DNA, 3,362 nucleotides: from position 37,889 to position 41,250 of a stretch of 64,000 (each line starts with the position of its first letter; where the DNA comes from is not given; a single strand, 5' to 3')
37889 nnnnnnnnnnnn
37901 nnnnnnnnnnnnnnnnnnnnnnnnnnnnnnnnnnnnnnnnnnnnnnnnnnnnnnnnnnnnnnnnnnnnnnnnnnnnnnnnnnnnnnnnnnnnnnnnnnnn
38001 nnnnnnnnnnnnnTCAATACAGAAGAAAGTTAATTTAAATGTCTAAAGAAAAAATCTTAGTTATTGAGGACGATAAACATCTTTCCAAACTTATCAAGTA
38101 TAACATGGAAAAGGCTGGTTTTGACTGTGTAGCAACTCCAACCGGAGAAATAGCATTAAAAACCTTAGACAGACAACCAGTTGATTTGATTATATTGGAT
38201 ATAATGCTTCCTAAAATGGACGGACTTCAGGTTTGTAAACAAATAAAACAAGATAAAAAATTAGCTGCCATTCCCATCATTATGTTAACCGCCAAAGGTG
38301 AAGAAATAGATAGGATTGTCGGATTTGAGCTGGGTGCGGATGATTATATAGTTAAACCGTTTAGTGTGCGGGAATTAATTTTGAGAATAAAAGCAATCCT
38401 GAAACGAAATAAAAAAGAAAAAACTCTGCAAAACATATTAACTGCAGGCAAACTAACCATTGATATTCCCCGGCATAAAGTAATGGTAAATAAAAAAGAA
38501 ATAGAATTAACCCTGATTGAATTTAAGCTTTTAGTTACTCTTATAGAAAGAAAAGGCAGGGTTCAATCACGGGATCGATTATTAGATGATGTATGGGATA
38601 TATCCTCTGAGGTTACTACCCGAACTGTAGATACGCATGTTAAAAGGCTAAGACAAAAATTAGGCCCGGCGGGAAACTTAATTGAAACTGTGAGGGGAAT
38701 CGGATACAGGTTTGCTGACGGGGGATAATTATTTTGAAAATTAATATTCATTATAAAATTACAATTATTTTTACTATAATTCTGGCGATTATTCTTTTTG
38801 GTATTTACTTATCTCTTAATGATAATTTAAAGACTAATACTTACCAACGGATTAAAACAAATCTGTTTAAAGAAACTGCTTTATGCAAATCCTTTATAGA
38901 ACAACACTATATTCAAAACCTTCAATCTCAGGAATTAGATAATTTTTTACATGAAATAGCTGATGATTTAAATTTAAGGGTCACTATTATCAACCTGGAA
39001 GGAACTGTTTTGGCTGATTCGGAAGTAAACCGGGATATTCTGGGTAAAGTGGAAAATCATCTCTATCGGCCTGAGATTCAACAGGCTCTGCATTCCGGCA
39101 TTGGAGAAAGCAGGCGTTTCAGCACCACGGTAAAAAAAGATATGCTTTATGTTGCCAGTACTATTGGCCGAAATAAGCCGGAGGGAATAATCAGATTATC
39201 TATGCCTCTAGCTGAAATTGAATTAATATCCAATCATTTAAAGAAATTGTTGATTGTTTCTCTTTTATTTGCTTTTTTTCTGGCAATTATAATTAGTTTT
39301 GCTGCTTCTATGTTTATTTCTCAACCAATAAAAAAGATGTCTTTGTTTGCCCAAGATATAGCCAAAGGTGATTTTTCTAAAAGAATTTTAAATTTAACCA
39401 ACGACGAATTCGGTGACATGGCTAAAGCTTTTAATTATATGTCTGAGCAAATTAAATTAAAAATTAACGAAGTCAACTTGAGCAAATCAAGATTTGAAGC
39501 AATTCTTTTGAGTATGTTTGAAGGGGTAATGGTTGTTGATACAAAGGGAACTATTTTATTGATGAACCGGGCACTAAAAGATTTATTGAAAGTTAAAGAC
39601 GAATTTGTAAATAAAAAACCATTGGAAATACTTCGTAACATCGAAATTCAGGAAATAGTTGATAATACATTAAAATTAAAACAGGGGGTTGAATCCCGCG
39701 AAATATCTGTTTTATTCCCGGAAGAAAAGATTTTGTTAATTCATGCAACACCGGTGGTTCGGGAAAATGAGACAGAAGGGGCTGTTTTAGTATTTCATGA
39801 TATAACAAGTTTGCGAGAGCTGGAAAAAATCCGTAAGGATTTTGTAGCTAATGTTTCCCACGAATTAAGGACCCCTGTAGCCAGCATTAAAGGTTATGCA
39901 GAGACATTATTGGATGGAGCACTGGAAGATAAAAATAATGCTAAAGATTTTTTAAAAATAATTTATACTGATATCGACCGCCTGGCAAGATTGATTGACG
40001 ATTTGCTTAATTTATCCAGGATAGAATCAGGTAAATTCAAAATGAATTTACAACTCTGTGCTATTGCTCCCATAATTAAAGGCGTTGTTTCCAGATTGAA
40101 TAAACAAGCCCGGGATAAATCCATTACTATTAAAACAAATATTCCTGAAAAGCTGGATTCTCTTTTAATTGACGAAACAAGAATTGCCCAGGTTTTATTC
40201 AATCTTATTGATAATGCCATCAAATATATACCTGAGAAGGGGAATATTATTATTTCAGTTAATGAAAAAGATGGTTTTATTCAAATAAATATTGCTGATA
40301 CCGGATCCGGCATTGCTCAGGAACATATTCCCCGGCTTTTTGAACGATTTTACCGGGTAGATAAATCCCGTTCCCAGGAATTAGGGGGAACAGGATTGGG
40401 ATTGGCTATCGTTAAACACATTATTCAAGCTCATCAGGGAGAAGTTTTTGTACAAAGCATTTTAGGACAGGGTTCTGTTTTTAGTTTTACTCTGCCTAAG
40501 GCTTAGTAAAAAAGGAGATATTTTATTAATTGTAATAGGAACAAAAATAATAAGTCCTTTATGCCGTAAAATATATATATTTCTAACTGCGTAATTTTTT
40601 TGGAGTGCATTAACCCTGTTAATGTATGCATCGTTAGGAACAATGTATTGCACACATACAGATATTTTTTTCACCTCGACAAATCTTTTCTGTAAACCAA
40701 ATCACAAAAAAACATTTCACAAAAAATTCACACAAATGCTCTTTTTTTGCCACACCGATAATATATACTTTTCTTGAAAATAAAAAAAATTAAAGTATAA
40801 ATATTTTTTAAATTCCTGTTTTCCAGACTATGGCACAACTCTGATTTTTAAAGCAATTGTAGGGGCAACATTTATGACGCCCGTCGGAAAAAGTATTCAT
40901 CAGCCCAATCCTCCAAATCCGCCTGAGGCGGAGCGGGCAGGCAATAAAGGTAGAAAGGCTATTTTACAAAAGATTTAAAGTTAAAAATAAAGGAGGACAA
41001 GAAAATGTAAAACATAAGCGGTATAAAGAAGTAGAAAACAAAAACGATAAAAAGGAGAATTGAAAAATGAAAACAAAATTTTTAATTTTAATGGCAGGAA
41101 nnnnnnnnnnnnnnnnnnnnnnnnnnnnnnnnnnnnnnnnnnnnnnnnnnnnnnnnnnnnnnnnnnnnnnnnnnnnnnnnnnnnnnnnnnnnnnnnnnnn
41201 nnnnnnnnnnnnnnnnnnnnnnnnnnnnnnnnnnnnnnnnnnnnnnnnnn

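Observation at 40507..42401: Pho regulon cis-elements: clean Pho box at pstS, but the porin upstream region is disrupted by a repeat carrying SD + ATG-TAA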

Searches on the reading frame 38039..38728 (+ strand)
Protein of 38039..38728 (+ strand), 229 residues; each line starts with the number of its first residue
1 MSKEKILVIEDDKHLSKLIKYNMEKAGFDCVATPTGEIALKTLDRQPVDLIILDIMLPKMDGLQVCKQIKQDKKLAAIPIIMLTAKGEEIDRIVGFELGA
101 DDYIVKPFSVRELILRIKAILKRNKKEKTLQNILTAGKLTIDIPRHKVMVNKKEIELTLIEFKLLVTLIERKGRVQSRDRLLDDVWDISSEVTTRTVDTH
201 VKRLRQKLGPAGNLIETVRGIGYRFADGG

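Call 10: search_protein_families(library=pfam, proteins=[window:38039-38728:+])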
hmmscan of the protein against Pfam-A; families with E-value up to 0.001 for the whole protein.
window:38039-38728:+ (229 aa): 3 families
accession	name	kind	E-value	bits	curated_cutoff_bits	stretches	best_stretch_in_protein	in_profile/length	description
PF00072.30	Response_reg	-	1.7e-29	102.6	30.2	1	6-117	1-110/111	Response regulator receiver domain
PF00486.34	Trans_reg_C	-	3.5e-26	91.5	26.2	1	153-225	2-77/77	Transcriptional regulatory protein, C terminal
PF23198.2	PDE8A_N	-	3.4e-06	27.5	29.6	1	6-87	13-95/147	PDE8A-like, N-terminal domain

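Call 11: search_protein_families(library=ncbifam, proteins=[window:38039-38728:+])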
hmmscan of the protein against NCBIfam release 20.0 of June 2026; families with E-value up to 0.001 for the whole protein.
window:38039-38728:+ (229 aa): 101 families (the best 25 are shown)
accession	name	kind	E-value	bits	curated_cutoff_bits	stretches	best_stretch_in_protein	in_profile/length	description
TIGR02154.1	PhoB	equivalog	1.8e-74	249.8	296.2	1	4-225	3-225/226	phosphate regulon transcriptional regulator PhoB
NF053854.1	RespRegPhoBBctds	equivalog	1.9e-68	230.2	270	1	6-225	1-224/225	two-component system response regulator PhoB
NF008296.0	PRK11083.1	equivalog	1.3e-65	221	273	1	1-225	1-225/228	two-component system response regulator CreB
NF040689.1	MtrAB_MtrA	equivalog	2.5e-63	213.4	300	1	6-224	1-217/219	MtrAB system response regulator MtrA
NF045944.1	ResRegRpaBCyano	equivalog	9.1e-61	205.1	330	1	7-225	1-227/229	response regulator transcription factor RpaB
NF007982.1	PRK10710.1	equivalog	3.1e-59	200.4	380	1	3-225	7-227/235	envelope stress response regulator BaeR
NF041733.1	resp_reg_CseB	equivalog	2.3e-56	190.8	350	1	5-225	2-226/228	two-component system response regulator CseB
NF040534.1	resp_reg_YycF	equivalog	3e-56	190.3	340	1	5-224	2-226/231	response regulator YycF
NF007546.0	PRK10161.1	equivalog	9.7e-55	185.6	471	1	4-226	3-226/229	phosphate response regulator transcription factor PhoB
NF033117.2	vanR_ACDEGLN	exception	3.5e-54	183.7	350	1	6-224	1-224/226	VanR-ABDEGLN family response regulator transcription factor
TIGR01387.1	cztR_silR_copR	subfamily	5.1e-51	173.4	279.2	1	6-224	1-217/218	heavy metal response regulator transcription factor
NF007005.1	PRK09468.1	equivalog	1e-50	172.4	331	1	3-226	3-232/237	osmolarity response regulator transcription factor OmpR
NF008034.0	PRK10766.1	equivalog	1.7e-48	165.2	275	1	4-226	3-227/231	two-component system response regulator TorR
NF007928.2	PRK10643.1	equivalog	1.9e-48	164.9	330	1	5-224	2-215/216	two-component system response regulator PmrA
NF008199.0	PRK10955.1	equivalog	4e-48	164.4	341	1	4-223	2-226/232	envelope stress response regulator transcription factor CpxR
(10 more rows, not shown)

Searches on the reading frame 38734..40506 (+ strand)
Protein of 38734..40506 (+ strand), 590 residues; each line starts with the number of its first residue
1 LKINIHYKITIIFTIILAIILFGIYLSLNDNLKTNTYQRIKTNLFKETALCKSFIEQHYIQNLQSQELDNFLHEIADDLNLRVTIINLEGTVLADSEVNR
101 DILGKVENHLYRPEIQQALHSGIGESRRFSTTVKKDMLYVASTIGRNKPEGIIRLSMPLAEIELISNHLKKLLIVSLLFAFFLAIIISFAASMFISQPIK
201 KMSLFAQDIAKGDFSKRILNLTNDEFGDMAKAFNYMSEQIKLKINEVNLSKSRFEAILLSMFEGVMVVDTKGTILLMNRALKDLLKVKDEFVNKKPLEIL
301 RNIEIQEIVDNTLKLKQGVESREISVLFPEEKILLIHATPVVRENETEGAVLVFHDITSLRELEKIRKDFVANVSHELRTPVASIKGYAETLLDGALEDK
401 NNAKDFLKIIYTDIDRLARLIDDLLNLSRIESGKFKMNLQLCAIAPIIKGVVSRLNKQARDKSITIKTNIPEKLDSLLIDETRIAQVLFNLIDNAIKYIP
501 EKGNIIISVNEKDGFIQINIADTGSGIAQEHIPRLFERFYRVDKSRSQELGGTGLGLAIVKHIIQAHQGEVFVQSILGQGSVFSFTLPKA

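Call 10: search_protein_families(library=pfam, proteins=[window:38734-40506:+])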
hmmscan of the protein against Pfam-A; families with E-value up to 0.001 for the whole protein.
window:38734-40506:+ (590 aa): 10 families
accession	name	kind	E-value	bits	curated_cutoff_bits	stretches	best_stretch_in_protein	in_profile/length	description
PF02518.31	HATPase_c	-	1.5e-30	106.3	26.4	1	480-589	2-109/111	Histidine kinase-, DNA gyrase B-, and HSP90-like ATPase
PF00512.31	HisKA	-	2.2e-22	79.3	26.9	1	367-433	2-66/66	His Kinase A (phospho-acceptor) domain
PF16736.11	sCache_like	-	9.7e-13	48.9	27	1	39-158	6-117/117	Single Cache-like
PF00672.30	HAMP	-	2.4e-11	44.2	25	1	193-240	4-51/53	HAMP domain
PF00989.32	PAS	-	7.1e-10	39.3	22.6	1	253-357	2-113/113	PAS fold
PF13426.13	PAS_9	-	1.9e-07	31.7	27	1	263-358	2-102/103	PAS domain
PF08448.16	PAS_4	-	7.3e-06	26.6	23.1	1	264-361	7-109/110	PAS fold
PF14501.12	HATPase_c_5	-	8.6e-06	26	22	1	483-574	5-89/102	GHKL domain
PF12860.13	PAS_7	-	3.2e-05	24.5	27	1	260-364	3-114/115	PAS fold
PF23846.1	Cache_WalK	-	9.5e-05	23.2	27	0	68-146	2-79/92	WalK sensor protein kinase Chache domain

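Call 11: search_protein_families(library=ncbifam, proteins=[window:38734-40506:+])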
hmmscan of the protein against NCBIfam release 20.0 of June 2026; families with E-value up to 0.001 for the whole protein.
window:38734-40506:+ (590 aa): 89 families (the best 25 are shown)
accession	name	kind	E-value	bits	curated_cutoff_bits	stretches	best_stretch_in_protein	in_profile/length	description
NF046044.1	PnpS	equivalog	9.6e-129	429.8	400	1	198-588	1-390/390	two-component system histidine kinase PnpS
NF033092.0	HK_WalK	equivalog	2.6e-126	422.6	725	1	5-588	5-593/594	cell wall metabolism sensor histidine kinase WalK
TIGR02966.1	phoR_proteo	equivalog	1.4e-94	316.8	334.2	1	251-587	5-333/333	phosphate regulon sensor histidine kinase PhoR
NF053855.1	HisKinPhoRBctds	equivalog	6.4e-77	259.3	500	1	7-589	9-583/583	two-component system sensor histidine kinase PhoR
NF033093.1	HK_VicK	exception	3.3e-73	246.8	680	1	170-588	12-434/448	cell wall metabolism sensor histidine kinase VicK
NF045911.1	TCSHisKinNblS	equivalog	8.6e-70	235.8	1000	1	151-588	160-619/621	two-component system sensor histidine kinase NblS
NF008468.0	PRK11360.1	equivalog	2.1e-67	227.9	646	1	133-588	157-607/616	two-component system sensor histidine kinase AtoS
NF040691.1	MtrAB_MtrB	equivalog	1.2e-64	219.2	450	2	355-589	259-492/507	MtrAB system histidine kinase MtrB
NF041735.1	hist_kin_RppB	equivalog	1.5e-61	208.5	400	1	368-588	217-438/438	two-component system sensor histidine kinase RppB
NF047874.1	MASE3_PAS_HK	subfamily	6.5e-60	203.6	560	1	173-589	188-625/655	MASE3 domain-containing sensor histidine kinase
NF008235.0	PRK11006.1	equivalog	7e-60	203.1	390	1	236-589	82-423/431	phosphate regulon sensor histidine kinase PhoR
NF012163.2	BaeS_SmeS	equivalog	5.9e-57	193.6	500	2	359-574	232-443/457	sensor histidine kinase efflux regulator BaeS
NF008312.0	PRK11100.1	equivalog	1.3e-56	192.4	356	2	368-589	257-474/477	two-component system sensor histidine kinase CreC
TIGR01386.1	cztS_silS_copS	subfamily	2.6e-56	191.5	292.55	2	368-588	242-457/457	heavy metal sensor histidine kinase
NF007837.0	PRK10549.1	equivalog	2.5e-52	178.1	603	2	359-574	232-443/466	envelope stress sensor histidine kinase BaeS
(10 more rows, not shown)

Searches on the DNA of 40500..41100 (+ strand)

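Call 4: search_dna_similar(query=window:40507-41066:+, collection=phages, mode=distant)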
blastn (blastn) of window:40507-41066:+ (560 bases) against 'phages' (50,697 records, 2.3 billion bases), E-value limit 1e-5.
No match.

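Call 50: search_rna_families(source=window, start=40500, end=41100, threshold=evalue, max_evalue=1)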
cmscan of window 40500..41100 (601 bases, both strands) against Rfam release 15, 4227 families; matches with E-value up to 1: 1.
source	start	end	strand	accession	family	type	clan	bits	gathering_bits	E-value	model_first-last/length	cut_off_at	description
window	40619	40665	-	RF04217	mir-297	Gene; miRNA;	-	19.7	90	0.95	1-71/71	no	mir-297 microRNA precursor family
